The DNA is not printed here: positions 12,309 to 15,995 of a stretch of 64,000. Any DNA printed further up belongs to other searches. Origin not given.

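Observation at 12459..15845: Reverse transcriptase fused in frame to a ubiquitin-specific protease domain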

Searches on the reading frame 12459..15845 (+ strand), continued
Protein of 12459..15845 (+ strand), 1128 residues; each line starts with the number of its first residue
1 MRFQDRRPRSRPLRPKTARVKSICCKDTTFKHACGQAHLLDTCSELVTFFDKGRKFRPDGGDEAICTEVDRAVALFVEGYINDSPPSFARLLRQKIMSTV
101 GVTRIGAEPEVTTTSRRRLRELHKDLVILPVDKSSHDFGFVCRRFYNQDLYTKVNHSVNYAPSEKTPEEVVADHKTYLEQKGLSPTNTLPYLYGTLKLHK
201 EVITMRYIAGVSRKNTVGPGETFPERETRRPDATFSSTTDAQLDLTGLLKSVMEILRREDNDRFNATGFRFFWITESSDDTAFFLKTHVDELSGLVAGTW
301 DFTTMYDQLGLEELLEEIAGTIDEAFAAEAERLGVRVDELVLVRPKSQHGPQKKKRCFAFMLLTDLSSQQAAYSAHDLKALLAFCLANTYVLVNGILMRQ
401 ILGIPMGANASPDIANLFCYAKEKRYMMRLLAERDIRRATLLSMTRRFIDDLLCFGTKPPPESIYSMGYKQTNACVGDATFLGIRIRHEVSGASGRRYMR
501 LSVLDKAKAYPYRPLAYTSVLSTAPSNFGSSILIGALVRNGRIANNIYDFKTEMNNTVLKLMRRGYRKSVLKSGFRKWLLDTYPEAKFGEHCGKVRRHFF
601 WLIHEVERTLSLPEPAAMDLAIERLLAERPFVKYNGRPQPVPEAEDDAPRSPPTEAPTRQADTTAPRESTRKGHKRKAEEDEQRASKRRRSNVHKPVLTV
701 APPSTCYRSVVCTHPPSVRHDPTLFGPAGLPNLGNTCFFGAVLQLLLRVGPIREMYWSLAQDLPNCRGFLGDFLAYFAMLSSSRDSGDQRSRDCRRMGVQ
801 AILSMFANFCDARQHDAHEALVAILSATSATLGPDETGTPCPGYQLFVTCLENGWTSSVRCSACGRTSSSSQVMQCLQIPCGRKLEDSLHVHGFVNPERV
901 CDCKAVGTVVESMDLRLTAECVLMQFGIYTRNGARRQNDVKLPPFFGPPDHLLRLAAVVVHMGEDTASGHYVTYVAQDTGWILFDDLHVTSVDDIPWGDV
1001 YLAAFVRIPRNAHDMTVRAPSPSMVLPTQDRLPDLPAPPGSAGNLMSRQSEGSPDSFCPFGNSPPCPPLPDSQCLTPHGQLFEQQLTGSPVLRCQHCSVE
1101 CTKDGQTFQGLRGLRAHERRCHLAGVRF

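Call 55: search_protein_representatives(protein=window:12459-15842:+)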
Query: 1128 residues. Proteins with E-value up to 0.001 (for the whole library): 2613; up to 1e-10: 586; up to 1e-30: 82. The best 150 are listed.
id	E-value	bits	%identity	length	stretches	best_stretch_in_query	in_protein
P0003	0.0e+00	1481.5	88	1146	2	32-763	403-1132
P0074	9.0e-196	669.2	53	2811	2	376-557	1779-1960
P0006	2.5e-189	647.9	70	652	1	31-445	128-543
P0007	4.1e-148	511.4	40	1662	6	22-643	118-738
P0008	1.0e-138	480.3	69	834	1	29-343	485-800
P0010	3.2e-126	438.9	43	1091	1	31-612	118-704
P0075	1.0e-122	427.3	70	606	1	32-304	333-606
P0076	7.7e-119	414.5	50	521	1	255-670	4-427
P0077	4.9e-92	325.7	33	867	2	86-603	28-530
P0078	5.3e-84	299.1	39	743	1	87-554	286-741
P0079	1.9e-81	290.7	59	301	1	406-636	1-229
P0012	4.0e-81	289.6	69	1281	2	152-337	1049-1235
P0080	1.2e-79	284.7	33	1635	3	20-583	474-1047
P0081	9.3e-74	265.2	50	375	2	435-691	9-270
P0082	2.9e-73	263.6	35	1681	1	24-584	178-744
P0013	4.1e-68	246.5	34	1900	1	37-576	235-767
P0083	4.3e-67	243.1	29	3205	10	722-991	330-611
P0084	6.3e-66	239.3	33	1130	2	85-616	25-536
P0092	2.1e-52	194.5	30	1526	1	32-586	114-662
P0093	3.4e-51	190.5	32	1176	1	112-599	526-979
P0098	7.1e-48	179.5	34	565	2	399-655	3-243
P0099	1.0e-47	178.9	30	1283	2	375-707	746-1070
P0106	6.3e-42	159.8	30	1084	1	42-579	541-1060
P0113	4.3e-39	150.4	32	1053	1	116-579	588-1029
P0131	7.8e-34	133.0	29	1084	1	114-580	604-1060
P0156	5.2e-30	120.3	26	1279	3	250-579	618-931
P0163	8.8e-29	116.3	27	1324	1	115-582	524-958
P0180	2.2e-26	108.4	26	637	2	296-579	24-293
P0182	6.1e-26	106.9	27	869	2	115-582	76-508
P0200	3.6e-24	101.0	29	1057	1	117-572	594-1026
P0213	4.3e-23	97.4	28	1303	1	118-703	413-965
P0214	4.7e-23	97.3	30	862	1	45-584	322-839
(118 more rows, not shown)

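Call 57: search_protein_families(library=pfam, proteins=[P0077, P0080, P0084, P0092, P0098, P0156, P0180, P0182], max_evalue=0.01)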
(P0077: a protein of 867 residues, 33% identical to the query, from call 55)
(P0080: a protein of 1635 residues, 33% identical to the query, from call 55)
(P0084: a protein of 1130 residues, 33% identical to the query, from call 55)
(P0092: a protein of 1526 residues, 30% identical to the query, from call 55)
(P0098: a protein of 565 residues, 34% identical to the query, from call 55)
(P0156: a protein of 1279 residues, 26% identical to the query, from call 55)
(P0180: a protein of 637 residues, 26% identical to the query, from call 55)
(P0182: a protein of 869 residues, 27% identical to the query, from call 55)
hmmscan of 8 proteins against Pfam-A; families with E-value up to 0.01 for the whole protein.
P0077 (867 aa): 1 family
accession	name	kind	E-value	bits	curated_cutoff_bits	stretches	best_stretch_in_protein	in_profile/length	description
PF00443.35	UCH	-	4.6e-18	66.2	23.9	1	592-861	1-251/254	Ubiquitin carboxyl-terminal hydrolase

P0080 (1635 aa): 1 family
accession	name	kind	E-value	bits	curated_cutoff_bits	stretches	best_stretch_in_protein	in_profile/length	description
PF00443.35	UCH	-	7.2e-07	29.5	23.9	1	1155-1452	6-254/254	Ubiquitin carboxyl-terminal hydrolase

P0084 (1130 aa): 2 families
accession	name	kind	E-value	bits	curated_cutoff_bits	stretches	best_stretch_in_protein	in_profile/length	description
PF00443.35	UCH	-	1.9e-14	54.3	23.9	1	763-1033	3-254/254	Ubiquitin carboxyl-terminal hydrolase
PF00078.32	RVT_1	-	0.00044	20.5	29.6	1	294-381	85-159/205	Reverse transcriptase (RNA-dependent DNA polymerase)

P0092 (1526 aa): 1 family
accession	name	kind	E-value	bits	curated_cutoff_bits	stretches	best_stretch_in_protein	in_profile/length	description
PF00443.35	UCH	-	7.4e-12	45.8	23.9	1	759-1015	2-239/254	Ubiquitin carboxyl-terminal hydrolase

P0098 (565 aa): 2 families
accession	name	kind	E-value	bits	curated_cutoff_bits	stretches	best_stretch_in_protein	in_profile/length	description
PF00443.35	UCH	-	7.5e-16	58.9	23.9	1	273-551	2-252/254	Ubiquitin carboxyl-terminal hydrolase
PF13423.12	UCH_1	-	7.8e-07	29.5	22.2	1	338-529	97-314/317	Ubiquitin carboxyl-terminal hydrolase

P0156 (1279 aa): 3 families
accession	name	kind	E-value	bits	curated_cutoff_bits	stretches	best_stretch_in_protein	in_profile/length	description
PF00443.35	UCH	-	1.6e-29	103.8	23.9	1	1004-1277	2-254/254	Ubiquitin carboxyl-terminal hydrolase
PF01541.30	GIY-YIG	-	1e-06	29.4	22.6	1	77-145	2-56/78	GIY-YIG catalytic domain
PF00078.32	RVT_1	-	1.6e-05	25.2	29.6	1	595-807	9-158/205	Reverse transcriptase (RNA-dependent DNA polymerase)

P0180 (637 aa): 2 families
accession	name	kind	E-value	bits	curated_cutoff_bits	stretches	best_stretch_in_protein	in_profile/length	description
PF00443.35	UCH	-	4.3e-33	115.4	23.9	1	352-633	2-254/254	Ubiquitin carboxyl-terminal hydrolase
PF00078.32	RVT_1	-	0.0014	18.8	29.6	0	71-168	106-161/205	Reverse transcriptase (RNA-dependent DNA polymerase)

P0182 (869 aa): 2 families
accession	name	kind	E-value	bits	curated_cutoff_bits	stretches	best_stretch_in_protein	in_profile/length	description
PF00443.35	UCH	-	3.9e-31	109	23.9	1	579-863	3-254/254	Ubiquitin carboxyl-terminal hydrolase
PF00078.32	RVT_1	-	6.9e-05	23.1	29.6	1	171-380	3-157/205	Reverse transcriptase (RNA-dependent DNA polymerase)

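Call 58: list_cluster_members(proteins=[P0077, P0080, P0084, P0092, P0098, P0156, P0180, P0182, P0083, P0074])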
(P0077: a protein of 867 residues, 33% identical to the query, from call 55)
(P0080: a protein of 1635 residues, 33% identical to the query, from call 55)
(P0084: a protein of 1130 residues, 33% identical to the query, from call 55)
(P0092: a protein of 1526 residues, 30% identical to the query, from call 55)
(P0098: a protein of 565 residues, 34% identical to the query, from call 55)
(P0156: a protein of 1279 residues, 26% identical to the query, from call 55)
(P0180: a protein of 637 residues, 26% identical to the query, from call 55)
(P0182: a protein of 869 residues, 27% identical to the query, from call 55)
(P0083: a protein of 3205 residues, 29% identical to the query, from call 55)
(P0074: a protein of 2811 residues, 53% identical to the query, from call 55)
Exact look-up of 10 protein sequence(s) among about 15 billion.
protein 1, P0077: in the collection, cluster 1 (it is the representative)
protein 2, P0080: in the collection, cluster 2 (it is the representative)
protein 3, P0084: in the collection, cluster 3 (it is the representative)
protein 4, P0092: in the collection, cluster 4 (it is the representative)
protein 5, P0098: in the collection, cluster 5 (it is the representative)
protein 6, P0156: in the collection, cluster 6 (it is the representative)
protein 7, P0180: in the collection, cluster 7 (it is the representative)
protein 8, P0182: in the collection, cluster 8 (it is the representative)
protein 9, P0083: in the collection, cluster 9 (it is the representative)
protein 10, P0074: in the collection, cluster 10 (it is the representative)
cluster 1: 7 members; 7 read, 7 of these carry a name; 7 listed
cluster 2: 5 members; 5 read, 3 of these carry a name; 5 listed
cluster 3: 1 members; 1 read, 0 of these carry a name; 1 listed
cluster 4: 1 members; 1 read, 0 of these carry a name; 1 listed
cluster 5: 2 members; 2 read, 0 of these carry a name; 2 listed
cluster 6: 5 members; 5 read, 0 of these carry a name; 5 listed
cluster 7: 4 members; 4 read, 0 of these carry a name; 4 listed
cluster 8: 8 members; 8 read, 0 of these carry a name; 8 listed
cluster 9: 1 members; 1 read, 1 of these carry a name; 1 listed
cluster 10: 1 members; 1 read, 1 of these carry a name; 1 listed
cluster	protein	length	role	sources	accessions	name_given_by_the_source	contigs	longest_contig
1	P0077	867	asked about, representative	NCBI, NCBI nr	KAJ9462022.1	Ubiquitin carboxyl-terminal hydrolase 26 [Diplonema papillatum]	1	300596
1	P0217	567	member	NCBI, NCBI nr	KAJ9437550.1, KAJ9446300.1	hypothetical protein DIPPA_35498 [Diplonema papillatum] | hypothetical protein DIPPA_02378 [Diplonema papillatum]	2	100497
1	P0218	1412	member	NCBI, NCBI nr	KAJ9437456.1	Ubiquitin carboxyl-terminal hydrolase 26 [Diplonema papillatum]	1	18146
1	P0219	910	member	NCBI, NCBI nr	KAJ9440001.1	hypothetical protein DIPPA_18842 [Diplonema papillatum]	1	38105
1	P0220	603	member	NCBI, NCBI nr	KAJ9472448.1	Ubiquitin carboxyl-terminal hydrolase 26 [Diplonema papillatum]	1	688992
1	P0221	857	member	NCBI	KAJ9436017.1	hypothetical protein DIPPA_31860, partial [Diplonema papillatum]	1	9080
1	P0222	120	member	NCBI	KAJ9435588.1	hypothetical protein DIPPA_50015, partial [Diplonema papillatum]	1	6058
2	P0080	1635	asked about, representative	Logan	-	-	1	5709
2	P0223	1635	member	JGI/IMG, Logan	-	hypothetical protein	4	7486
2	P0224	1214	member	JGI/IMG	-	hypothetical protein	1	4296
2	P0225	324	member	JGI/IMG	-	hypothetical protein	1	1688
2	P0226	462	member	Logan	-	-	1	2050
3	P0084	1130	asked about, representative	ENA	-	-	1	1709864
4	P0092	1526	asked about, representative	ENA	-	-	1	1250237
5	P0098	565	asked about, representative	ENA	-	-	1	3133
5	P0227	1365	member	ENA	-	-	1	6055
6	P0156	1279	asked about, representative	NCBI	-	-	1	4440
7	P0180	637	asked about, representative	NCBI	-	-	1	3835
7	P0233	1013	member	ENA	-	-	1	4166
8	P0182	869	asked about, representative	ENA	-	-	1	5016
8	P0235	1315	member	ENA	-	-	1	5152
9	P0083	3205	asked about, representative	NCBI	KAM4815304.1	LOW QUALITY PROTEIN: uncharacterized protein RHO17_005089, partial [Thomomys bottae]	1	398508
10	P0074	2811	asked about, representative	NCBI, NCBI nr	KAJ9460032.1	Kinesin-like protein 3 [Diplonema papillatum]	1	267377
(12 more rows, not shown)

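Call 69: list_cluster_members(proteins=[P0082, P0093, P0099, P0163, P0113, P0131, P0200, P0213, P0214, P0106])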
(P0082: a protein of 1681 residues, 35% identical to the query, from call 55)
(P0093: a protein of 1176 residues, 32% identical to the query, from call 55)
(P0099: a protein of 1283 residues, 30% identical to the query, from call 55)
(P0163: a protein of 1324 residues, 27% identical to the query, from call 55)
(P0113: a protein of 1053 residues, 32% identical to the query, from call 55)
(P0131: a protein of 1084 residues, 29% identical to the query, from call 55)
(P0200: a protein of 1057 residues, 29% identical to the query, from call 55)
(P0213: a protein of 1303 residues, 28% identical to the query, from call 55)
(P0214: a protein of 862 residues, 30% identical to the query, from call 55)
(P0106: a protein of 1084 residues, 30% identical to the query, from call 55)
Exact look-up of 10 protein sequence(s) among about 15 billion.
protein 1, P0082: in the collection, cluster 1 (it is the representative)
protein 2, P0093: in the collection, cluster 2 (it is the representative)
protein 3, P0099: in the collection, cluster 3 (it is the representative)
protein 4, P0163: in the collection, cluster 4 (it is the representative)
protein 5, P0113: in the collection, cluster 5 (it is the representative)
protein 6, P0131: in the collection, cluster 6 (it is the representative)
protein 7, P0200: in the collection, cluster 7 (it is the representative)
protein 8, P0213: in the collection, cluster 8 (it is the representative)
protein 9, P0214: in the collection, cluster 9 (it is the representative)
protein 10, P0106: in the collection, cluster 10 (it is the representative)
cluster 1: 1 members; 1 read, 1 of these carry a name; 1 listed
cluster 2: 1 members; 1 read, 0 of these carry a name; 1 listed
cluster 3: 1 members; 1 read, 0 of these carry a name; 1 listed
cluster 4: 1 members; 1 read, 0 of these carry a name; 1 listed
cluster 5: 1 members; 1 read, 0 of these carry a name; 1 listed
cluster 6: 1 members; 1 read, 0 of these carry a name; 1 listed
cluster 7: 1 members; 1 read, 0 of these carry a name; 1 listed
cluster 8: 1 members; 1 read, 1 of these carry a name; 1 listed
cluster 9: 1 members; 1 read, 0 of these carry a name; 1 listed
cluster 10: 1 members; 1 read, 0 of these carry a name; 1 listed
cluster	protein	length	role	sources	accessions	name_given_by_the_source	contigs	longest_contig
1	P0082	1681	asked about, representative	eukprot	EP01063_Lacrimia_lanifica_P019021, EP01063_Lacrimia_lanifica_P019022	TRINITY_DN25_c3_g1_i3.p1 TRINITY_DN25_c3_g1~~TRINITY_DN25_c3_g1_i3.p1 ORF type:complete ...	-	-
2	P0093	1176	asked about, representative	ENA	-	-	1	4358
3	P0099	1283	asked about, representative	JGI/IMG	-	-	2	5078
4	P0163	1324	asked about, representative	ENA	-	-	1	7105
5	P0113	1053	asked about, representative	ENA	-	-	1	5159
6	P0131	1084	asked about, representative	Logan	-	-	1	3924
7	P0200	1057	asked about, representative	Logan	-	-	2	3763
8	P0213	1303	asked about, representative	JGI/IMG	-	hypothetical protein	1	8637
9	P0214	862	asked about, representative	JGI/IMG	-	-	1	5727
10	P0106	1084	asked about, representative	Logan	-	-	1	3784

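Call 70: search_protein_families(library=pfam, proteins=[P0082, P0010, P0214, P0233, P0235, P0227, P0218], max_evalue=0.01)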
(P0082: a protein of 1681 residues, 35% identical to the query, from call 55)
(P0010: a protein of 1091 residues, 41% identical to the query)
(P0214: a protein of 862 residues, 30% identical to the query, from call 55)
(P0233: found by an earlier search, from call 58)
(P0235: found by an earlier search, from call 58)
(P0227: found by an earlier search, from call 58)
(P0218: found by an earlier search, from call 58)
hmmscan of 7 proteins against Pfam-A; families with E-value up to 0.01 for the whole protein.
P0082 (1681 aa): 1 family
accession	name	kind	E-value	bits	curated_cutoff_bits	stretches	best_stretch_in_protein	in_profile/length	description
PF12756.13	zf-C2H2_2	-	0.003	18.2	26.9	0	1630-1673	35-78/100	C2H2 type zinc-finger (2 copies)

P0010 (1091 aa): 1 family
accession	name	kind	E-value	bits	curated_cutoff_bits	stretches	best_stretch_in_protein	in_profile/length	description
PF00078.32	RVT_1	-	0.005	17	29.6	0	477-549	106-161/205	Reverse transcriptase (RNA-dependent DNA polymerase)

P0214 (862 aa): 1 family
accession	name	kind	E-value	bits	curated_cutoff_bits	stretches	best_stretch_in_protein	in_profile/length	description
PF00078.32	RVT_1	-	0.0017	18.6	29.6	1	654-712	111-159/205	Reverse transcriptase (RNA-dependent DNA polymerase)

P0233 (1013 aa): 2 families
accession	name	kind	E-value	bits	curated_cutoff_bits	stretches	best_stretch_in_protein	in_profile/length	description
PF00443.35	UCH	-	2.3e-33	116.3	23.9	1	728-1009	2-254/254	Ubiquitin carboxyl-terminal hydrolase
PF00078.32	RVT_1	-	4.5e-05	23.7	29.6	1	329-544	6-161/205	Reverse transcriptase (RNA-dependent DNA polymerase)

P0235 (1315 aa): 3 families
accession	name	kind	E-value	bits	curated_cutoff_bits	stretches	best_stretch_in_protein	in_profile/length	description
PF00443.35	UCH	-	8.3e-31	107.9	23.9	1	1025-1309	3-254/254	Ubiquitin carboxyl-terminal hydrolase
PF01541.30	GIY-YIG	-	1.7e-06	28.6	22.6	1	123-210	3-74/78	GIY-YIG catalytic domain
PF00078.32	RVT_1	-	3.9e-05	23.9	29.6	1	620-826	7-157/205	Reverse transcriptase (RNA-dependent DNA polymerase)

P0227 (1365 aa): 3 families
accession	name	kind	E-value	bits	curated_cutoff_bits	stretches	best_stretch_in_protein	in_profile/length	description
PF00443.35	UCH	-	2.8e-15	57.1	23.9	1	1073-1351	2-252/254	Ubiquitin carboxyl-terminal hydrolase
PF13423.12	UCH_1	-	1.4e-06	28.6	22.2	1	1138-1329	97-314/317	Ubiquitin carboxyl-terminal hydrolase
PF01541.30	GIY-YIG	-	0.0042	17.8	22.6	0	121-171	2-49/78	GIY-YIG catalytic domain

P0218 (1412 aa): 2 families
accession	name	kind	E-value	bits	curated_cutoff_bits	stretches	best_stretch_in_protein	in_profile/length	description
PF00443.35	UCH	-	3.6e-18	66.5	23.9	1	1137-1406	1-251/254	Ubiquitin carboxyl-terminal hydrolase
PF01541.30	GIY-YIG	-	0.0003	21.5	22.6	1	210-297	2-74/78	GIY-YIG catalytic domain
